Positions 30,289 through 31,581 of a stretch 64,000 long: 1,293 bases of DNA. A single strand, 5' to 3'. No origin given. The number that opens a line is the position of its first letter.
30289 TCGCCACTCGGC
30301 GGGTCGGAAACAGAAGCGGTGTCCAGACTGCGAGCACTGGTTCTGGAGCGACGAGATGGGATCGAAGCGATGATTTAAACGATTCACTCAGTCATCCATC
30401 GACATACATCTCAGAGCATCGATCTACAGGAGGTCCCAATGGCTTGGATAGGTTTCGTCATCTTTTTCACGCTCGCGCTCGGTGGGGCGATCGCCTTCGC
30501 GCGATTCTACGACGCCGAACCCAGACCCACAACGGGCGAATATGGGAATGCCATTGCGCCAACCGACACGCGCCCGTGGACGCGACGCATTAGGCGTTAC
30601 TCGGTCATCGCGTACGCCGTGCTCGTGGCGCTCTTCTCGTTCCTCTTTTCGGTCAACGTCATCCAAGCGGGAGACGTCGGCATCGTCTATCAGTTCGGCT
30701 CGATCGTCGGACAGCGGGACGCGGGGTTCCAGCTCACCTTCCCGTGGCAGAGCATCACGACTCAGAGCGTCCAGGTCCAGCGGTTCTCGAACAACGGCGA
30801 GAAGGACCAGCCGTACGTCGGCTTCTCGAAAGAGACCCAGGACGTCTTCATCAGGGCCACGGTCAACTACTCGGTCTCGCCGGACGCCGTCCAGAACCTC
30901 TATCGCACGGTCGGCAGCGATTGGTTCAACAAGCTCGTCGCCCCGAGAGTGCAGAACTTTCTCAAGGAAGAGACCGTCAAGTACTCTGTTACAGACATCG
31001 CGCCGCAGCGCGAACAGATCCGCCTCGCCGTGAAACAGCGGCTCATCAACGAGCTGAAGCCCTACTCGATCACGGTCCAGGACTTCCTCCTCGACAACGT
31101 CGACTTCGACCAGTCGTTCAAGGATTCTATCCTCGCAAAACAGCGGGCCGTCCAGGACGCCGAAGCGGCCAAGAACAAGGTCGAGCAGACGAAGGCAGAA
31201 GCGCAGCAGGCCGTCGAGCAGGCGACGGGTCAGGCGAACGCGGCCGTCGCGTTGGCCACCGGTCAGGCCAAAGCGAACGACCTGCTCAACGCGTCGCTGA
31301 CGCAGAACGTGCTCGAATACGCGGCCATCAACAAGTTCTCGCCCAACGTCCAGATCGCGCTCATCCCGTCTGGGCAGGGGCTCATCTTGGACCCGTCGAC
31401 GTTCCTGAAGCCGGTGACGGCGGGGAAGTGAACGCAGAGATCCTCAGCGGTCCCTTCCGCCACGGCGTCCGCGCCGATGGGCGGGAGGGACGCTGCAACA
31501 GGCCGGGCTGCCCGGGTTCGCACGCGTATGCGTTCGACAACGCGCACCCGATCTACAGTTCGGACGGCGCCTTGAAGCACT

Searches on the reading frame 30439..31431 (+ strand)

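Call 28: search_protein_families(library=phrogs, proteins=[window:30439-31431:+], max_evalue=0.001)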
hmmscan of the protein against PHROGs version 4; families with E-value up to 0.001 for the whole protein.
window:30439-31431:+ (330 aa): 1 family
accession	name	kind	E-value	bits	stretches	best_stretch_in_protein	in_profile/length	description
phrog_200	-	other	1.2e-49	170.4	1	53-303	81-340/379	lipoprotein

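Call 52: search_protein_families(library=pfam, proteins=[window:30439-31431:+], max_evalue=0.001)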
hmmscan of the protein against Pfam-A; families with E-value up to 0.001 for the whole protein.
window:30439-31431:+ (330 aa): 2 families
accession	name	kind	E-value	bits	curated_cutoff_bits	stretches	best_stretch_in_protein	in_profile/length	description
PF01145.31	Band_7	-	1.7e-25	90.5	23.6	1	74-251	2-175/176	SPFH domain / Band 7 family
PF21585.2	A-ATP_synth_H_N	-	0.00067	20.1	27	0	228-255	10-37/46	Archaeal A-ATP synthase, subunit H, N-terminal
